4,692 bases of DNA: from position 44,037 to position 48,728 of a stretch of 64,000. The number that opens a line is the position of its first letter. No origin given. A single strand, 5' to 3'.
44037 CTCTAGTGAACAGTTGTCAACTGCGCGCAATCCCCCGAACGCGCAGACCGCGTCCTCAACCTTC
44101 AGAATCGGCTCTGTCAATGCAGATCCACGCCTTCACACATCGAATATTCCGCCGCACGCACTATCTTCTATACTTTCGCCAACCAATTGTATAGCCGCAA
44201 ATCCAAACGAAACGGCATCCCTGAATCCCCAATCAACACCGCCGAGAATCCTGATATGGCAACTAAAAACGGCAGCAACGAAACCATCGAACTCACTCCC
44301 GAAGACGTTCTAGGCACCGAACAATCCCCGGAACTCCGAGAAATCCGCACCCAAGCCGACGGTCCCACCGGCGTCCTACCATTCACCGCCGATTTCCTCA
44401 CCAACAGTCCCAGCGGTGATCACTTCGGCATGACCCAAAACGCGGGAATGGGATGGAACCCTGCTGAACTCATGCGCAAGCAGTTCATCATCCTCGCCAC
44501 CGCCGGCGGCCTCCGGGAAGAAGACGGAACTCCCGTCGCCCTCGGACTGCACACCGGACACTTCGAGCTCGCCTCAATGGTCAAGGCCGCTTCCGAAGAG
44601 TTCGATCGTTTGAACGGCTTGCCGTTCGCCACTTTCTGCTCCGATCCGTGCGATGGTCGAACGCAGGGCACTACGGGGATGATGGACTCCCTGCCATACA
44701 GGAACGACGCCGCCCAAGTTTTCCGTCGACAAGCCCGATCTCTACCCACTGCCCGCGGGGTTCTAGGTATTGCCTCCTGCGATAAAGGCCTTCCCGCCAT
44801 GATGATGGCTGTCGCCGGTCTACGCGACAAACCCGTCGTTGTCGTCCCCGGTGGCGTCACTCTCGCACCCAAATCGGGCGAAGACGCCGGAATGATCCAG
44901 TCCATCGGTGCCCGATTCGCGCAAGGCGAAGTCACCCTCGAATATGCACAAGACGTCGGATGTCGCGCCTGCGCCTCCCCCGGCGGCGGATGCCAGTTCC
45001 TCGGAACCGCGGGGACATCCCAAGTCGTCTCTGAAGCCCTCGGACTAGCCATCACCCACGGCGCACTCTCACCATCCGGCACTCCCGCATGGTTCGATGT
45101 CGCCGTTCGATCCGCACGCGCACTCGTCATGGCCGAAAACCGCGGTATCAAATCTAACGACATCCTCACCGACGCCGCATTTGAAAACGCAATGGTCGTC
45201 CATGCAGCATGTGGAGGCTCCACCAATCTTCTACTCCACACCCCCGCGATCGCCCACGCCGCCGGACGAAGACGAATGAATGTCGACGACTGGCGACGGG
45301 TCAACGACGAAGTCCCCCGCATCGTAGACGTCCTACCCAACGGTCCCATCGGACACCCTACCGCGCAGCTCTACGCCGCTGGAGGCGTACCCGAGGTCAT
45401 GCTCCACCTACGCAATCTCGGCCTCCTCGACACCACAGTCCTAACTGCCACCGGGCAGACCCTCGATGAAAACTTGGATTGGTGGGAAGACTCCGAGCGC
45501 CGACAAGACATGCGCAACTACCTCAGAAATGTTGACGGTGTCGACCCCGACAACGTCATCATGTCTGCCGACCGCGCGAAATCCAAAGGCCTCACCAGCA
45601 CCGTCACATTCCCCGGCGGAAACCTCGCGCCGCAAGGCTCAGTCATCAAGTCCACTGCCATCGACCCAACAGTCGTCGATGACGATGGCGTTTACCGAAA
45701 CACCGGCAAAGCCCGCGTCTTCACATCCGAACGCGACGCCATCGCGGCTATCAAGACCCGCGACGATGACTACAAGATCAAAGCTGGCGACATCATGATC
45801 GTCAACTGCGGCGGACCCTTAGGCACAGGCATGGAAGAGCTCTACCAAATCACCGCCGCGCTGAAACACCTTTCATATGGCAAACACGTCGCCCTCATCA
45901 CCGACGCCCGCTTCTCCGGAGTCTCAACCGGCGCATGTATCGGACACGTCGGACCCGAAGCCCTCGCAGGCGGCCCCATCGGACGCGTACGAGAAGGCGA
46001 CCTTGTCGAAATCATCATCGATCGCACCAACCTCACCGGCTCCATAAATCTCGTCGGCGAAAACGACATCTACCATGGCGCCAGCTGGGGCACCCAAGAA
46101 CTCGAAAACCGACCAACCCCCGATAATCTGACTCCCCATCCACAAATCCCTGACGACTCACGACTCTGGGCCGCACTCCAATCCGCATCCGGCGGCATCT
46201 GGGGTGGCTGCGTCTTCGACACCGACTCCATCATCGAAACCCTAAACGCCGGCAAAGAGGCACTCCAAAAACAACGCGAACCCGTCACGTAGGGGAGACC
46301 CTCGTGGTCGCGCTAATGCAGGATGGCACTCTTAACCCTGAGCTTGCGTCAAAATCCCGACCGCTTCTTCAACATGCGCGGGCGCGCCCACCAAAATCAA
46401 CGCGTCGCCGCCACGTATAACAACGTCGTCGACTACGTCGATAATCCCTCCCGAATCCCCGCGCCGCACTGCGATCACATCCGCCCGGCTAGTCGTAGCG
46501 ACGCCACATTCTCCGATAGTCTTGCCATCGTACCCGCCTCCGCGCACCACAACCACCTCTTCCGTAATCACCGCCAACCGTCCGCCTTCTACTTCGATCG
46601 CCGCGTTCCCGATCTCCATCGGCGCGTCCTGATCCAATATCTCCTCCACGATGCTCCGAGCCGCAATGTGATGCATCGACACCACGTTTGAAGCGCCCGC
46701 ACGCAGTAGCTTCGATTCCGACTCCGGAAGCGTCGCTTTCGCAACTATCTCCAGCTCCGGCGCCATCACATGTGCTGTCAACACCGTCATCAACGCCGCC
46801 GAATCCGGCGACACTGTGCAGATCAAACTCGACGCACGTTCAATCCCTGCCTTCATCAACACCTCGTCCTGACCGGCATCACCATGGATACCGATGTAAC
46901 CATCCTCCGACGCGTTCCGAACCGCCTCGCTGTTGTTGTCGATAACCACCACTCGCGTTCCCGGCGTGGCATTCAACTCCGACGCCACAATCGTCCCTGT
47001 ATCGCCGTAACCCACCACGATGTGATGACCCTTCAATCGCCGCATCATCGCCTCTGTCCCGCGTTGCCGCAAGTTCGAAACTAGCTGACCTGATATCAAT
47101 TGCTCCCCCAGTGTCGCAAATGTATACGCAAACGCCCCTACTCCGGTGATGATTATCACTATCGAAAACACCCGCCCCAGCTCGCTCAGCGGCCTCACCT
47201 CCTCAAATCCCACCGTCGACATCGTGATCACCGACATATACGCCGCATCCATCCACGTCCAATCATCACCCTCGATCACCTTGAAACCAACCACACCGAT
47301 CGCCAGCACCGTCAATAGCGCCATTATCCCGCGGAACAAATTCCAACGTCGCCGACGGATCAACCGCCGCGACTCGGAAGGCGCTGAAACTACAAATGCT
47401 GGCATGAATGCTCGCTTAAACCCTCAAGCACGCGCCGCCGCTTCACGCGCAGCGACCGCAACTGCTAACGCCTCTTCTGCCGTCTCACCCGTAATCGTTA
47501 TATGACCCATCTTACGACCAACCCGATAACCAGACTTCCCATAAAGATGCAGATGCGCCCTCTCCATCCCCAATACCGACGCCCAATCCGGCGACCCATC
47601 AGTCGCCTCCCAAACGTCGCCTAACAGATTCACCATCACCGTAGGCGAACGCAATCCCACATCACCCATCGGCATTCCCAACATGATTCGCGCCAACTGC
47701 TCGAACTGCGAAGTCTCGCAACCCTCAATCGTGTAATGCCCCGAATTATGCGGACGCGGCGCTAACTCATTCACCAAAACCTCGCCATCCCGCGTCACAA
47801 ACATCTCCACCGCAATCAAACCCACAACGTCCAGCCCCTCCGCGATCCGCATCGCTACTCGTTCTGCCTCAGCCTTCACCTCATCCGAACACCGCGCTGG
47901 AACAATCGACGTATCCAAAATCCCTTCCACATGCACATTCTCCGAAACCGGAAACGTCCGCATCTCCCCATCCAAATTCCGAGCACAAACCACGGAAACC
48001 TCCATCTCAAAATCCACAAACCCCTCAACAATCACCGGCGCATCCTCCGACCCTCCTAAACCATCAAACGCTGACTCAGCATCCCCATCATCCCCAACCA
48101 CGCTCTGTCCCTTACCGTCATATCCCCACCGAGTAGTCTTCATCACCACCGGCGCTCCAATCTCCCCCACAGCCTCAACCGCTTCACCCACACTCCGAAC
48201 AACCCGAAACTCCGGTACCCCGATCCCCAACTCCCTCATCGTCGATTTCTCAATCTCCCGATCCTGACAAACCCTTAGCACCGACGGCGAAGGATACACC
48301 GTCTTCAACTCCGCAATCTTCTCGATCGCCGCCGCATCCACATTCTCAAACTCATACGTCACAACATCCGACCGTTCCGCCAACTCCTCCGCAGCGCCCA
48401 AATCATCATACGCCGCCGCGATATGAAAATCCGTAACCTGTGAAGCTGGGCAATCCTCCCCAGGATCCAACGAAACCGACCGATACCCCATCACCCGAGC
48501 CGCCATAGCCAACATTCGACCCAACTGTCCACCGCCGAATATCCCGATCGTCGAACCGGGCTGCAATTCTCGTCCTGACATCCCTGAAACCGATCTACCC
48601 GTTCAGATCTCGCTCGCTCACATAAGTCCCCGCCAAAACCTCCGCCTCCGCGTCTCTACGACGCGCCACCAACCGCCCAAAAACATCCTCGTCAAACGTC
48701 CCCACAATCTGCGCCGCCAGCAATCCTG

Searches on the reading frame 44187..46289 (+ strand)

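Call 60: search_protein_families(library=ncbifam, proteins=[window:44187-46289:+], max_evalue=1e-10)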
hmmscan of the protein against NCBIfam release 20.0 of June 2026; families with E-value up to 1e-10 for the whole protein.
window:44187-46289:+ (701 aa): 8 families
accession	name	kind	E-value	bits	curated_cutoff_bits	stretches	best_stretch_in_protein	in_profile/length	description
TIGR03432.1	yjhG_yagF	hypoth_equivalog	0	1085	808.15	1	47-686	5-640/640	YjhG/YagF family D-xylonate dehydratase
NF002068.0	PRK00911.1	subfamily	1.9e-97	327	644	1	122-617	48-512/559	dihydroxy-acid dehydratase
TIGR00110.1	ilvD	equivalog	1.7e-89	300.8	618.15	1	123-616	32-497/543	dihydroxy-acid dehydratase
NF004784.0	PRK06131.1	subfamily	8e-71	239.1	539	1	184-619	113-519/576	dihydroxy-acid dehydratase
NF009560.0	PRK13017.1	subfamily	9.8e-60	202.4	684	1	172-616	104-531/595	dihydroxy-acid dehydratase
NF009103.0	PRK12448.1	equivalog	4.1e-59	200.3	710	1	124-616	49-556/616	dihydroxy-acid dehydratase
NF009559.0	PRK13016.1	equivalog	1.8e-58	198.2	882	1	169-617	98-518/578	L-arabinonate dehydratase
TIGR01196.1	edd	equivalog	6.3e-48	163.4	708.25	1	154-611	110-547/601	phosphogluconate dehydratase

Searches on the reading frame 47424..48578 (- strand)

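Call 60: search_protein_families(library=ncbifam, proteins=[window:47424-48578:-], max_evalue=1e-10)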
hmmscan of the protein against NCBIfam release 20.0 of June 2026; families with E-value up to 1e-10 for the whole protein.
window:47424-48578:- (384 aa): 11 families
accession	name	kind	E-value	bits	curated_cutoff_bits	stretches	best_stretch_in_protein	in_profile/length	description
NF004677.0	PRK06019.1-3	equivalog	8e-133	443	441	1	5-379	8-382/389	5-(carboxyamino)imidazole ribonucleotide synthase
NF004676.0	PRK06019.1-2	equivalog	4.2e-131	437.3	387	1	4-363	6-356/363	5-(carboxyamino)imidazole ribonucleotide synthase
NF004675.0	PRK06019.1-1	equivalog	3.4e-129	430.9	375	1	4-373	5-366/375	5-(carboxyamino)imidazole ribonucleotide synthase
NF004679.0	PRK06019.1-5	equivalog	3.7e-124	414.4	326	1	10-373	4-361/376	5-(carboxyamino)imidazole ribonucleotide synthase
TIGR01161.1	purK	equivalog_domain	9e-123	410.1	318.4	1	10-369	1-358/362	5-(carboxyamino)imidazole ribonucleotide synthase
NF004680.0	PRK06019.1-6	equivalog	1.1e-90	304.3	327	1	9-381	18-392/405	5-(carboxyamino)imidazole ribonucleotide synthase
NF004678.0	PRK06019.1-4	equivalog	2.3e-60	204.3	444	1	11-368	4-326/355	5-(carboxyamino)imidazole ribonucleotide synthase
NF006766.0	PRK09288.1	equivalog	1.1e-52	179.2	339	1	11-378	15-387/396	formate-dependent phosphoribosylglycinamide formyltransferase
TIGR01142.1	purT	equivalog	2.3e-44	151.9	502.15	1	13-376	4-372/380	phosphoribosylglycinamide formyltransferase 2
NF003671.0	PRK05294.1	equivalog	3.3e-14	51.5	599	1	92-311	652-873/1058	carbamoyl-phosphate synthase large subunit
TIGR01369.1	CPSaseII_lrg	equivalog_domain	7.8e-14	50.3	1027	1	97-281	660-846/1052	carbamoyl-phosphate synthase (glutamine-hydrolyzing) large subunit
